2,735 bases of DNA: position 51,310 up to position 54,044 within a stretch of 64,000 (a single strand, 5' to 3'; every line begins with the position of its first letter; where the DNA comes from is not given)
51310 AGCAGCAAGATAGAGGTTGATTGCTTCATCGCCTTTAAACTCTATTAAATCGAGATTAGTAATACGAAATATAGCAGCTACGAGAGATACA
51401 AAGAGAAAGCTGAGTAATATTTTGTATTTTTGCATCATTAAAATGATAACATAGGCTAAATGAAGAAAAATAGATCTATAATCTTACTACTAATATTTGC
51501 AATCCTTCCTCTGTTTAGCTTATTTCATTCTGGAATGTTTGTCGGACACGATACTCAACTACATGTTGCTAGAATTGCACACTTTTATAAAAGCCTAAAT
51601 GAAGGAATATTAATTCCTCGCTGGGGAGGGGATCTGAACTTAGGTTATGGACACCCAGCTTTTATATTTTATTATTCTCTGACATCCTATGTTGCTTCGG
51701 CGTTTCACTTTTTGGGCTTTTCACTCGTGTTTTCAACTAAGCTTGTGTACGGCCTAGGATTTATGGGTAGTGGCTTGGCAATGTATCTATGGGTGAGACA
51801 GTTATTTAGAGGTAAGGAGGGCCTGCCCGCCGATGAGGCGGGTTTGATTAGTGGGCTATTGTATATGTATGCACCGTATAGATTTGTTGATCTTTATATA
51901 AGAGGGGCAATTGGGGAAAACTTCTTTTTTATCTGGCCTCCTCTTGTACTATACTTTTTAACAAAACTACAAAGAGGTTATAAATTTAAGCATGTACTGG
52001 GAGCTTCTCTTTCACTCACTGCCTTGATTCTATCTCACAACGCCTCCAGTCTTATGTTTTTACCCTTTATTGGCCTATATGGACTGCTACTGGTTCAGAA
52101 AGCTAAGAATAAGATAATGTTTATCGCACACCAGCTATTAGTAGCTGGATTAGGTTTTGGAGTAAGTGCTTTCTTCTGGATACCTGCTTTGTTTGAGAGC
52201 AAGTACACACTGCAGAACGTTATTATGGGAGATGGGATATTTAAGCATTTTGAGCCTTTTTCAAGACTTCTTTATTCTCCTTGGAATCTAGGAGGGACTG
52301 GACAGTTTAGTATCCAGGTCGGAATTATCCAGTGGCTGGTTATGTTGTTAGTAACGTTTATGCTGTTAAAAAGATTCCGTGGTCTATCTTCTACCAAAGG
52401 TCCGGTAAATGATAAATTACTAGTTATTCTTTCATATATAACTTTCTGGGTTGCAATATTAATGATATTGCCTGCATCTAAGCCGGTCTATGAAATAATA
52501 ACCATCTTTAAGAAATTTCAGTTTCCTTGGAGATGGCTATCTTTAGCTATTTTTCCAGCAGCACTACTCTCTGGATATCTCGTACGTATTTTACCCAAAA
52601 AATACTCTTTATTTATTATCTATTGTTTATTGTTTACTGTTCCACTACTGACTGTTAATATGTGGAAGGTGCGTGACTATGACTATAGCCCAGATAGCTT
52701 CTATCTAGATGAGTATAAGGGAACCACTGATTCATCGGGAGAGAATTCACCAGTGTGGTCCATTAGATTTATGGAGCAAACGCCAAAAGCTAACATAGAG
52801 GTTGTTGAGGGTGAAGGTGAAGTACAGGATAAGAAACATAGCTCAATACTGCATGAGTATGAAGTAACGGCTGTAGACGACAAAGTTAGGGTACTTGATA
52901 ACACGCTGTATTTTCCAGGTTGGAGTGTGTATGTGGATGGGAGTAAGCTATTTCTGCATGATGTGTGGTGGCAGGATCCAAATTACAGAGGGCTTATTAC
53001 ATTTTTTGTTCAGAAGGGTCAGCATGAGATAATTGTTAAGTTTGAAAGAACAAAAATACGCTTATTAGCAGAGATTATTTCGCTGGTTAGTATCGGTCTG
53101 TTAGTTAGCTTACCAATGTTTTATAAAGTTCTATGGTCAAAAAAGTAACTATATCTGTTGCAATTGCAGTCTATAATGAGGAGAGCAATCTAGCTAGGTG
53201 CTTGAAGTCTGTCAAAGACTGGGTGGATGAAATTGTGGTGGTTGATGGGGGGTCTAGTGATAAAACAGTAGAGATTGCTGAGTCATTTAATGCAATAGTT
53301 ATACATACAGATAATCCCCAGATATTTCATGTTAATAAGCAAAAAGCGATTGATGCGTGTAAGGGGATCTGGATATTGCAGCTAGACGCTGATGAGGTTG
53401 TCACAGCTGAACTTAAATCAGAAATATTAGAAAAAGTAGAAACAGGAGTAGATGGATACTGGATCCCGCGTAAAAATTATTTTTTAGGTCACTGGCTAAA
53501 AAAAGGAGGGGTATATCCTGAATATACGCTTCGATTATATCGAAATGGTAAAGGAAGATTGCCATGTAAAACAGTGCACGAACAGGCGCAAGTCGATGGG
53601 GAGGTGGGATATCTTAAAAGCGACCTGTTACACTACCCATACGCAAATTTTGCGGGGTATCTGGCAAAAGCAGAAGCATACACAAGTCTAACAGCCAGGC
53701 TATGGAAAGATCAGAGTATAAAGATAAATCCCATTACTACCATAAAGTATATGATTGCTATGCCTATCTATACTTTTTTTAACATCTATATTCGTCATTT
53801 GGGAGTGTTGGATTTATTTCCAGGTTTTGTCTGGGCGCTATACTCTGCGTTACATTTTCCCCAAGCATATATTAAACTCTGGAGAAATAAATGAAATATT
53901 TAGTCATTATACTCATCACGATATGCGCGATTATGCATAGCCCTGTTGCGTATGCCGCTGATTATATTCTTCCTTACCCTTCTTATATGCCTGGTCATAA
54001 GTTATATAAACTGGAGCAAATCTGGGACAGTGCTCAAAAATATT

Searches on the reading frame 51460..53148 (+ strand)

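Call 23: search_protein_families(library=pfam, proteins=[window:51460-53148:+], max_evalue=0.001)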
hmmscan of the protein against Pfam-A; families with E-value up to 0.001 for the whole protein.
window:51460-53148:+ (562 aa): 1 family
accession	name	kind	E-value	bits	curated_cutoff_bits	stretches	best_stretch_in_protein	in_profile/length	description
PF10131.15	PTPS_related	-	3.5e-09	36.1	26.4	1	71-407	3-309/621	6-pyruvoyl-tetrahydropterin synthase related domain; membrane protein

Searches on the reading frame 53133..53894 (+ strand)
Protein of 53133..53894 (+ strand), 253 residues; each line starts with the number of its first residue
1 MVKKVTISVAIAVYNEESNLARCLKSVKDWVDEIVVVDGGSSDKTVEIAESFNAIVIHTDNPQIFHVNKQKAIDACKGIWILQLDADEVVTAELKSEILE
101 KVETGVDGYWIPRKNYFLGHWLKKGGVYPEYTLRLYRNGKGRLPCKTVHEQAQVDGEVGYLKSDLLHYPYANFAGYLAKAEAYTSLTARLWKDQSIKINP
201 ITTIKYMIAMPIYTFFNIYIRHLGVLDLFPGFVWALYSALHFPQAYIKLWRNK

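Call 47: search_protein_families(library=pfam, proteins=[window:53133-53894:+], max_evalue=0.001)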
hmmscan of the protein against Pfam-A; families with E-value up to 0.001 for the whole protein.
window:53133-53894:+ (253 aa): 2 families
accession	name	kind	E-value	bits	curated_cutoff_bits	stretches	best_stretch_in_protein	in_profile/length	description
PF00535.33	Glycos_transf_2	-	2e-24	86.9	23.3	1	8-125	1-127/168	Glycosyl transferase family 2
PF13704.12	Glyco_tranf_2_4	-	6.4e-06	27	27.5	1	15-92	2-86/98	Glycosyl transferase family 2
